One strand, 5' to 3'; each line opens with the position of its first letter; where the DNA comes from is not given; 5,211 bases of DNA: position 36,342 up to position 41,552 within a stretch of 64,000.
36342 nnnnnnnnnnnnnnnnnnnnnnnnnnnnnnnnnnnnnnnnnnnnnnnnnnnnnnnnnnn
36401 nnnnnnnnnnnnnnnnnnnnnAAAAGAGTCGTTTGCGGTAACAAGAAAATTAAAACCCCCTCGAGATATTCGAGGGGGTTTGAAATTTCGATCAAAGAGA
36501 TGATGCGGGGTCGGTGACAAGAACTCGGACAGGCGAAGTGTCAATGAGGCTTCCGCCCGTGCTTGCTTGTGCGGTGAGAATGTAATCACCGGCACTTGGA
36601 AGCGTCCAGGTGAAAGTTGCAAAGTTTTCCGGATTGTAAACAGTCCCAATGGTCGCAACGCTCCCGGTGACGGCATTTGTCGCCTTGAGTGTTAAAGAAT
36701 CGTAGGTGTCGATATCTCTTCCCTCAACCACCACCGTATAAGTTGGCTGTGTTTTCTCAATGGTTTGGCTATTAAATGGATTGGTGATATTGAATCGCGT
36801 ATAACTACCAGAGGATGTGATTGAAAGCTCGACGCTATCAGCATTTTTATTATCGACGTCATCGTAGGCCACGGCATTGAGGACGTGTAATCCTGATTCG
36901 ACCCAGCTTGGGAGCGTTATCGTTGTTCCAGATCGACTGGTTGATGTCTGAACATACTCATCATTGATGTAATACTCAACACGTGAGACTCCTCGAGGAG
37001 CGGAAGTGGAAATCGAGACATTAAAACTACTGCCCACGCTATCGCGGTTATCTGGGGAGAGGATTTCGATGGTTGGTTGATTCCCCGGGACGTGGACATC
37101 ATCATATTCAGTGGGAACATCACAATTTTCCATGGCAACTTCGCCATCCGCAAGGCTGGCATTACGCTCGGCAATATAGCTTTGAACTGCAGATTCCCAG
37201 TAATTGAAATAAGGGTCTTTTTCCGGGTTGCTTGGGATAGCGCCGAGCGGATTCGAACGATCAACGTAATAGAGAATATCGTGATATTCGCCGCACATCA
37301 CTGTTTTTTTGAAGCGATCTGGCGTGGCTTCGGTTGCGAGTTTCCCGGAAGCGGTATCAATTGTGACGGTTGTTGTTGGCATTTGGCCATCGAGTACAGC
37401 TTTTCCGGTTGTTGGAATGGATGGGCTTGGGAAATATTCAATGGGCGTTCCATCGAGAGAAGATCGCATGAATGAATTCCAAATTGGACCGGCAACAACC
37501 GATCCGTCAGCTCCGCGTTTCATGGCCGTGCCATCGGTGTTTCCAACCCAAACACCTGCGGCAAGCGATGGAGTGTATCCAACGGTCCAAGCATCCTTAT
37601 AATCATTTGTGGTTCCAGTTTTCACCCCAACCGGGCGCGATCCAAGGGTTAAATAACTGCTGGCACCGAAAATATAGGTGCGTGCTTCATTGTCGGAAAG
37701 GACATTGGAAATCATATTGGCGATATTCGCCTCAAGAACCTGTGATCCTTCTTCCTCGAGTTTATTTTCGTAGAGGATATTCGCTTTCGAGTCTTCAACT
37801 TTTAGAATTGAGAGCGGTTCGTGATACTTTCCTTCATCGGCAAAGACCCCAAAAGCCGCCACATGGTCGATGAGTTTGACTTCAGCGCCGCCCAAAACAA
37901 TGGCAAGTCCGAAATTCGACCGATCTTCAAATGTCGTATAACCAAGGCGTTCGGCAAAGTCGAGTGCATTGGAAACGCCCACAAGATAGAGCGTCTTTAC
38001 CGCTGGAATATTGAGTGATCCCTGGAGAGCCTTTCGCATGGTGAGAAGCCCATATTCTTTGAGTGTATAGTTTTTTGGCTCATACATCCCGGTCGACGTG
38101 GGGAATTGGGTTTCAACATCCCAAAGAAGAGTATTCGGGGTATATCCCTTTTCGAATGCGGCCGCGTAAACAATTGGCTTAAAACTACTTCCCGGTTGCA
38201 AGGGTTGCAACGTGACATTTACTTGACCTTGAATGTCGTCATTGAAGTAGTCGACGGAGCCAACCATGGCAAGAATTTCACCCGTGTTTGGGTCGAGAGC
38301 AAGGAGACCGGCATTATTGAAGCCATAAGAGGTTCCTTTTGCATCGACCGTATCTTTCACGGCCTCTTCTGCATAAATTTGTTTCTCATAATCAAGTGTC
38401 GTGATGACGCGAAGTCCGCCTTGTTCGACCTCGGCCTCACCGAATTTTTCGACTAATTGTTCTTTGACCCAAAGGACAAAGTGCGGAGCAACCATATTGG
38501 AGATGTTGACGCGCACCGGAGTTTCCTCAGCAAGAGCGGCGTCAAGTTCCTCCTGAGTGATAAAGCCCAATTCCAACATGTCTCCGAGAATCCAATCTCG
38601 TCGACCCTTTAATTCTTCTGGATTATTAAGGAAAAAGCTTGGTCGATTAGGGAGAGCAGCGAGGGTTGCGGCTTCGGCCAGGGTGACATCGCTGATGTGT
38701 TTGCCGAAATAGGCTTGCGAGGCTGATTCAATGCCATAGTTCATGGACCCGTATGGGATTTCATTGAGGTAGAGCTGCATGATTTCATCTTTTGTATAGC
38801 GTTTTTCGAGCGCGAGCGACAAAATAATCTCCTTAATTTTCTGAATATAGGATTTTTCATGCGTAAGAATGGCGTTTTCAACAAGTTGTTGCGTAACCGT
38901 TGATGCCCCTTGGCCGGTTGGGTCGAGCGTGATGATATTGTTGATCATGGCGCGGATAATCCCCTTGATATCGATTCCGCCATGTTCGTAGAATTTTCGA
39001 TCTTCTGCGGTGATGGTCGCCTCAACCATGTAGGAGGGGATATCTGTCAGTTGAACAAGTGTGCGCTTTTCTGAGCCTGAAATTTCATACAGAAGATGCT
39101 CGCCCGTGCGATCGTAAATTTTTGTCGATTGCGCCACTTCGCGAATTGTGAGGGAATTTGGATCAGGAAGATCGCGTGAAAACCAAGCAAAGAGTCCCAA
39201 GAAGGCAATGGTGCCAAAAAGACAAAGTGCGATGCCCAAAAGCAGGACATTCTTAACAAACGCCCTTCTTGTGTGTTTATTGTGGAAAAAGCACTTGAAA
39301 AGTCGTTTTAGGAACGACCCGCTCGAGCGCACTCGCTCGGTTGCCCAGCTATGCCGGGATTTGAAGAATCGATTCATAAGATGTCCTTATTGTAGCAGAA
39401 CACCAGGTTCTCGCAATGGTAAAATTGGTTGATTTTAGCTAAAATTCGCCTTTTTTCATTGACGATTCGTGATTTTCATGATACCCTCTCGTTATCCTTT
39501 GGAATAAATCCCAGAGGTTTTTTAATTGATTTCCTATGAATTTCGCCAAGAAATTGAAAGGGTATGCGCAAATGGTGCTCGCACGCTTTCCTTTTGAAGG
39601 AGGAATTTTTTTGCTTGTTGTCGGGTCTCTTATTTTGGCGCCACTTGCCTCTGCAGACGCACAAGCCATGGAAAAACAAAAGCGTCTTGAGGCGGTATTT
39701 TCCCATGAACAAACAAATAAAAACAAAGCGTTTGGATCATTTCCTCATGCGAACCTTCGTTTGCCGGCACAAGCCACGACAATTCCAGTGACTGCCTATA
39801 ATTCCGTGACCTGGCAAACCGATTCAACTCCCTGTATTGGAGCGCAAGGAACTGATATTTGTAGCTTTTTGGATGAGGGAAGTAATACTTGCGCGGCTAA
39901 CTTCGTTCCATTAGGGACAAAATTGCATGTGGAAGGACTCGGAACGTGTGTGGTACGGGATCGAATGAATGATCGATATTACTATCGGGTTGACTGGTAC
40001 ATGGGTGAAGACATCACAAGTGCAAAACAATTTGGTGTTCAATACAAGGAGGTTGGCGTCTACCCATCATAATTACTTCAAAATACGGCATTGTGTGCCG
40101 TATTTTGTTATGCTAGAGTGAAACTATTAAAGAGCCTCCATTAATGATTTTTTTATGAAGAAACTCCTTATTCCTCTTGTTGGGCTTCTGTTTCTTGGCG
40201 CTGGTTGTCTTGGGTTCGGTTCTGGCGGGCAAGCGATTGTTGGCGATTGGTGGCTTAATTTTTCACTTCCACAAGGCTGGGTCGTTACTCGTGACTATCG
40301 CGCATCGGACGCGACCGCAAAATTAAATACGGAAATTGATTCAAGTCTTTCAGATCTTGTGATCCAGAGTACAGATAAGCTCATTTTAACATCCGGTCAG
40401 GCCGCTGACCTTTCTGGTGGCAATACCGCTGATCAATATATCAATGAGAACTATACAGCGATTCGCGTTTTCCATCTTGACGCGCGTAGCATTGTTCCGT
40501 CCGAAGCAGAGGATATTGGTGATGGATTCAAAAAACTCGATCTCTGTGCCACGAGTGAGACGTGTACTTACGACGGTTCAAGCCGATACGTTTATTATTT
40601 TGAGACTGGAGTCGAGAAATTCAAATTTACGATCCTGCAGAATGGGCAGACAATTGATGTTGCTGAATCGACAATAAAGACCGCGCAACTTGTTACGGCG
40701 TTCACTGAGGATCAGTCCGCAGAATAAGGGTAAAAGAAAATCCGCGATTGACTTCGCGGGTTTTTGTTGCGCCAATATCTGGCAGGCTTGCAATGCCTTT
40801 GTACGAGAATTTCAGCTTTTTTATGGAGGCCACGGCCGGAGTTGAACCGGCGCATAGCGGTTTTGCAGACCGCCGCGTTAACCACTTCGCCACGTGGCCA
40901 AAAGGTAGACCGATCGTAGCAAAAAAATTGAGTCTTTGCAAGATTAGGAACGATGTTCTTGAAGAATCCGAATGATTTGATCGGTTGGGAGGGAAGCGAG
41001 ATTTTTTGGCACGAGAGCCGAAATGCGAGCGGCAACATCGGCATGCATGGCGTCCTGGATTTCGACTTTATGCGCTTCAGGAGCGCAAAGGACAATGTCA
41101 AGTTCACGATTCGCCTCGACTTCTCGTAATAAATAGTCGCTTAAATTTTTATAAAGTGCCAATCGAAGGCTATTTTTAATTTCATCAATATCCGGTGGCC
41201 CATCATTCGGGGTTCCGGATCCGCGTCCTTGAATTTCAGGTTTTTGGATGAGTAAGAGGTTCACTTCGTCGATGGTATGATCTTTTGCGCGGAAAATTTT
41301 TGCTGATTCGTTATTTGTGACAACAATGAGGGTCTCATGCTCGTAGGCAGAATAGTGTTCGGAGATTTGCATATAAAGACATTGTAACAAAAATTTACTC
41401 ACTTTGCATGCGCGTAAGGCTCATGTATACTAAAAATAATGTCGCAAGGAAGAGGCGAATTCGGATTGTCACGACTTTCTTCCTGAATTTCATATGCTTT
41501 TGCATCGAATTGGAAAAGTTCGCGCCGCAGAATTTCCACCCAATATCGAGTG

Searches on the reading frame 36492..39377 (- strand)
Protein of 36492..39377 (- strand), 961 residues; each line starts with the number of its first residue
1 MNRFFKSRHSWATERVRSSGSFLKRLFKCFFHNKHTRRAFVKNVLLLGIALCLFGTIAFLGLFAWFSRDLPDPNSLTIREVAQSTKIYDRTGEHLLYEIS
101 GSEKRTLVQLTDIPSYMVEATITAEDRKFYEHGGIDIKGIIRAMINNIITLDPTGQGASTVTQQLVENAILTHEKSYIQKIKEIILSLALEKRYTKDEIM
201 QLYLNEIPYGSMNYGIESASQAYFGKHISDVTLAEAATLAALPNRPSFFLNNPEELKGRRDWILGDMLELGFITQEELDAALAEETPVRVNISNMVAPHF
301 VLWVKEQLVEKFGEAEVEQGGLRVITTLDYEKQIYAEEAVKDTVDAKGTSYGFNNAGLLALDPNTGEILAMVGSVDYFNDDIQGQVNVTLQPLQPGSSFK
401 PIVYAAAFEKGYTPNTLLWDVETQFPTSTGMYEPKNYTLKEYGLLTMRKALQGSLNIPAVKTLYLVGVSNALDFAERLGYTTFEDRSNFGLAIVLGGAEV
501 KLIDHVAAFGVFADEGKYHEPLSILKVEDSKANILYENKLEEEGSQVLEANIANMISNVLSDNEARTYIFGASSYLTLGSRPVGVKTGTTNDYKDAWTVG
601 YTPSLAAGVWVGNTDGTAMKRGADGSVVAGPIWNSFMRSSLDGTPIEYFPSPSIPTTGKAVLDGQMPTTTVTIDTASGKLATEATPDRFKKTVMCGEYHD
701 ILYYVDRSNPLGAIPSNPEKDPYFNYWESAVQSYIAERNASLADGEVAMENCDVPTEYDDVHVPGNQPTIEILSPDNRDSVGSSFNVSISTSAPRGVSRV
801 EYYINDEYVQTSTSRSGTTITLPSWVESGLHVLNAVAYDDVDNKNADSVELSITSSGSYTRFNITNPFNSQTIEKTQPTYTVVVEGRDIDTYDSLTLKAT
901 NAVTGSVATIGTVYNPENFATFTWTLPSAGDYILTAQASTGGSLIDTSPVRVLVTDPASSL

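Call 10: search_protein_families(library=pfam, proteins=[window:36492-39377:-], max_evalue=0.01)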
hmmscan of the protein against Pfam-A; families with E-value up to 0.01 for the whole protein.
window:36492-39377:- (961 aa): 3 families
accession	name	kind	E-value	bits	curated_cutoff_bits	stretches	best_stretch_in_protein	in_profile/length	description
PF00912.28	Transgly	-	6.9e-59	198.7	27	1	95-267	4-177/178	Transglycosylase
PF00905.27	Transpeptidase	-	3.9e-23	82.5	22.1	1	358-637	3-298/299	Penicillin binding protein transpeptidase domain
PF17957.7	Big_7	-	1e-07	32.9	24.1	1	768-831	1-66/70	Bacterial Ig domain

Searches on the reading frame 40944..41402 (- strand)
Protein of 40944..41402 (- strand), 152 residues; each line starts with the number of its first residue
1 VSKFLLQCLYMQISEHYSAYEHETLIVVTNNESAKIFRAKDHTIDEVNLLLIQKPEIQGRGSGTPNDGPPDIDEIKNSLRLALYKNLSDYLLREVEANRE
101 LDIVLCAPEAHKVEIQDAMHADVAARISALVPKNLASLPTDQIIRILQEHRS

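Call 88: search_protein_families(library=pfam, proteins=[window:40944-41402:-], max_evalue=0.001)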
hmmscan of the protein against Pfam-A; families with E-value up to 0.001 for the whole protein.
window:40944-41402:- (152 aa): 2 families
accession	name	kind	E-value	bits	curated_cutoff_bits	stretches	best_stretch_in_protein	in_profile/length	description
PF18856.6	baeRF_family12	-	2.8e-10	41.4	27.7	1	23-145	1-136/138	Bacterial archaeo-eukaryotic release factor family 12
PF10116.14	Host_attach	-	4.9e-07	30.9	26.7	1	77-147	68-138/138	Protein required for attachment to host cells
